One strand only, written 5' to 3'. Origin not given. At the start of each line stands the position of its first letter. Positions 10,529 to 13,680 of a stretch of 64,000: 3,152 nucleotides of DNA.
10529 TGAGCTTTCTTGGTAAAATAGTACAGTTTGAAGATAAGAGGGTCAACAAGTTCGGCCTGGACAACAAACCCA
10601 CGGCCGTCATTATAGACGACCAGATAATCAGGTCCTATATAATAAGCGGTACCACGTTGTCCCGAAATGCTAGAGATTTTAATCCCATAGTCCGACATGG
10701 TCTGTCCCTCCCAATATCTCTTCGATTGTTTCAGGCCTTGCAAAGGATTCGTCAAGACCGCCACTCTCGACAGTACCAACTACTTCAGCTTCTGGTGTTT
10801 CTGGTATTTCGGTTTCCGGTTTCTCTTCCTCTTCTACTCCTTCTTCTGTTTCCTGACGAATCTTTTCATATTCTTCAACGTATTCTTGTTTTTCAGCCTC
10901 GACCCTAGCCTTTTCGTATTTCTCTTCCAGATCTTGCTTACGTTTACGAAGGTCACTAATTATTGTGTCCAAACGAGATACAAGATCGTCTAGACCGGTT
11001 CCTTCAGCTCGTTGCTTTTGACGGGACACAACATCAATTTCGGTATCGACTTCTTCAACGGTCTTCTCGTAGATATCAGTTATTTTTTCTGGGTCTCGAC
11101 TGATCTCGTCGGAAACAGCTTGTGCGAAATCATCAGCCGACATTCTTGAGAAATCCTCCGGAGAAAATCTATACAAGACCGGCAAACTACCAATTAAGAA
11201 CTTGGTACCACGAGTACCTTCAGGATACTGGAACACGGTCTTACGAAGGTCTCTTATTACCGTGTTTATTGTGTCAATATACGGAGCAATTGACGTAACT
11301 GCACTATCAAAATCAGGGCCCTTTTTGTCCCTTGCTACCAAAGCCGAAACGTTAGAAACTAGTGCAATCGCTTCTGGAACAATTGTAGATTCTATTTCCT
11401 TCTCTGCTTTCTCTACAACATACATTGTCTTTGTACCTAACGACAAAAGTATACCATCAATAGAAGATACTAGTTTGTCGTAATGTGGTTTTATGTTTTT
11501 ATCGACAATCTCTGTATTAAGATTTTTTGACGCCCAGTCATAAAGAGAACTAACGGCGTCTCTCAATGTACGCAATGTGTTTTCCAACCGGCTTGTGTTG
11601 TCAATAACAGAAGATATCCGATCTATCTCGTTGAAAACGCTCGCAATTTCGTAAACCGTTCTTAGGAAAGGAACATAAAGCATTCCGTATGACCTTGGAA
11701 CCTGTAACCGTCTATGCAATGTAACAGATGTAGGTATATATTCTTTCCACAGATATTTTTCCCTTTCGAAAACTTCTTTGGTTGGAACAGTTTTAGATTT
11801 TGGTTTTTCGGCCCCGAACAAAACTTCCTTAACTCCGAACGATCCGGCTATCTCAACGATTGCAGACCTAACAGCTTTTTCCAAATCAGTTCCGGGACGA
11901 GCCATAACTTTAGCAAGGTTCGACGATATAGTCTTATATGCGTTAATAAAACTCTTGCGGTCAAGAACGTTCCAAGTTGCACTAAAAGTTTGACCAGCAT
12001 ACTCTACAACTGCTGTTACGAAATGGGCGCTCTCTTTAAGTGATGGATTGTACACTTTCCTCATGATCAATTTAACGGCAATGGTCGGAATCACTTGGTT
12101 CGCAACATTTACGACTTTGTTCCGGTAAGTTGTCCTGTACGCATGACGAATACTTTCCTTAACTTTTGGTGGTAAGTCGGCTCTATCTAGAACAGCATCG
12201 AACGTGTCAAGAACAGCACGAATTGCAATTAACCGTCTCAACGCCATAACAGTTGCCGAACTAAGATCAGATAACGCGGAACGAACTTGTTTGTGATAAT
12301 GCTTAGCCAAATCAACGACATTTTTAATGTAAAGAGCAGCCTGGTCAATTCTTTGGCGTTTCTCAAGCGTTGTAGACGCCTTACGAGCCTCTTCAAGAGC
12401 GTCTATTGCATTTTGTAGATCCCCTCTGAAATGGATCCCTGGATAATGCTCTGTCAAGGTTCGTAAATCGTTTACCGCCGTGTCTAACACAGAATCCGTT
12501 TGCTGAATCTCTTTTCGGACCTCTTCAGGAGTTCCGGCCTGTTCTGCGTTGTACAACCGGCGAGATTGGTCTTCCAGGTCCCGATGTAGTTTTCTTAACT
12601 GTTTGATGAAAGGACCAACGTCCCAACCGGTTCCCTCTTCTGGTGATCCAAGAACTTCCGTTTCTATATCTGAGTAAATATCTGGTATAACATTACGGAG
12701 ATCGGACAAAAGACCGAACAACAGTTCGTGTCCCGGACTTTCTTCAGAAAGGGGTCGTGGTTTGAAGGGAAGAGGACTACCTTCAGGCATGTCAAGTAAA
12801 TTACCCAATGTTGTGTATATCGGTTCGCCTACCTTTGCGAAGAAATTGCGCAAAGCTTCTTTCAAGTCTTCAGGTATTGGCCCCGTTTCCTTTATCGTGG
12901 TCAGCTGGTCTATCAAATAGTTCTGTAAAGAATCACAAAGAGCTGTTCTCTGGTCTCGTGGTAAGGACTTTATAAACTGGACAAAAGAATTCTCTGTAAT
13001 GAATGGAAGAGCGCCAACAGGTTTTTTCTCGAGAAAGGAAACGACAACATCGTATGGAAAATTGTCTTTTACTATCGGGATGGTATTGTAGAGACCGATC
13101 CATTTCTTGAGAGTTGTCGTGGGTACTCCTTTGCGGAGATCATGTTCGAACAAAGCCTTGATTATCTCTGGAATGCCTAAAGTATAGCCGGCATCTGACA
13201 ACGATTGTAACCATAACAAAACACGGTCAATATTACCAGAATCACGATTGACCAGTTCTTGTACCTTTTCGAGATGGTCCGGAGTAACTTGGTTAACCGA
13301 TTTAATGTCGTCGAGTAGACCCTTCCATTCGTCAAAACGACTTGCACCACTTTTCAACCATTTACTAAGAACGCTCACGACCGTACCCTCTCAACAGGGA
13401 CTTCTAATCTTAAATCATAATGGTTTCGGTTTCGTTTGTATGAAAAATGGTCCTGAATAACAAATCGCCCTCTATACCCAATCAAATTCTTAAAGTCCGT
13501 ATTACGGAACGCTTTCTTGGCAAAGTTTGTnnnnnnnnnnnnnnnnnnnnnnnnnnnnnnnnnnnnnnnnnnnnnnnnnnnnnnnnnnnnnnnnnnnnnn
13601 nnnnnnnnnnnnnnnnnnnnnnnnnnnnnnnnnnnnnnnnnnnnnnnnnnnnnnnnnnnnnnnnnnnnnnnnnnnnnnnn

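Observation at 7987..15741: LigD phosphoesterase split into two same-frame halves by a 5-kb, two-gene block with an IS605-type end at the breakpoint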

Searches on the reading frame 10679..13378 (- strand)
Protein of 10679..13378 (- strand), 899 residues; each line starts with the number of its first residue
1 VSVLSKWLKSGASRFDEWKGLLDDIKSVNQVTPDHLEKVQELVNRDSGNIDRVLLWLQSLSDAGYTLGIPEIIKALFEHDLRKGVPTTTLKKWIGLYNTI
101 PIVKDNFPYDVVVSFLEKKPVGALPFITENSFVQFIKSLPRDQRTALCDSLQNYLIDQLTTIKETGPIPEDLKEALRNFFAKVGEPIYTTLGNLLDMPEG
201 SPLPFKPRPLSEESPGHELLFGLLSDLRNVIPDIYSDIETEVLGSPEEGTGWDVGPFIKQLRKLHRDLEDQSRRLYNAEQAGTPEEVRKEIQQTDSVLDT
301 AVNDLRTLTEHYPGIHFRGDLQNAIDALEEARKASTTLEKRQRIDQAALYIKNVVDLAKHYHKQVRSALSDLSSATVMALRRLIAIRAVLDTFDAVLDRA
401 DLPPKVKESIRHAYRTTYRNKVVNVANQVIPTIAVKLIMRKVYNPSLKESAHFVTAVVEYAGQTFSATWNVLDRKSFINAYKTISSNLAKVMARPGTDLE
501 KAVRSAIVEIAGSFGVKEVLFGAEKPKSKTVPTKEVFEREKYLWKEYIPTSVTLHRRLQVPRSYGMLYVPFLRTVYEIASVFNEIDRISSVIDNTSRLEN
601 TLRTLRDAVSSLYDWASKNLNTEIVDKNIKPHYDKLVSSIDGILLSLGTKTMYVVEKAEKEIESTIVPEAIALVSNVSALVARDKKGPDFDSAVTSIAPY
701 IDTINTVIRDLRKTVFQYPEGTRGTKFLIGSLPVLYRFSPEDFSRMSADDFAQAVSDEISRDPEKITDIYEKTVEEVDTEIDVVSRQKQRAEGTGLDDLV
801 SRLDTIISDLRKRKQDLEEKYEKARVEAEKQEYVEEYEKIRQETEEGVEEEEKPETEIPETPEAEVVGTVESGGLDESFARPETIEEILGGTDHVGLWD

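Call 3: search_protein_families(library=pfam, proteins=[window:10679-13378:-], max_evalue=0.01)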
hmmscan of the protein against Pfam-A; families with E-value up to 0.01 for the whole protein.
window:10679-13378:- (899 aa): 0 families

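Call 4: search_protein_families(library=phrogs, proteins=[window:10679-13378:-], max_evalue=0.01)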
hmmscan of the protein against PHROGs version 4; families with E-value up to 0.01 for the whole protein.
window:10679-13378:- (899 aa): 1 family
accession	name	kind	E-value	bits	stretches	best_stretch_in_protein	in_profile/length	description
phrog_339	-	tail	0.0084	15.3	0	764-851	701-873/1123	tail length tape measure protein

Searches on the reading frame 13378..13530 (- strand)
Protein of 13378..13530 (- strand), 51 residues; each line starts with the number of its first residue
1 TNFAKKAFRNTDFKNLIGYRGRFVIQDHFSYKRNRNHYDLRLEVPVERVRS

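Call 45: search_solved_structures(query=window:13378-13530:-, show_alignments=5, max_evalue=10)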
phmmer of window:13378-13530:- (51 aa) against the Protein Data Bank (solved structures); distinct sequences matched with E-value up to 10: 0.
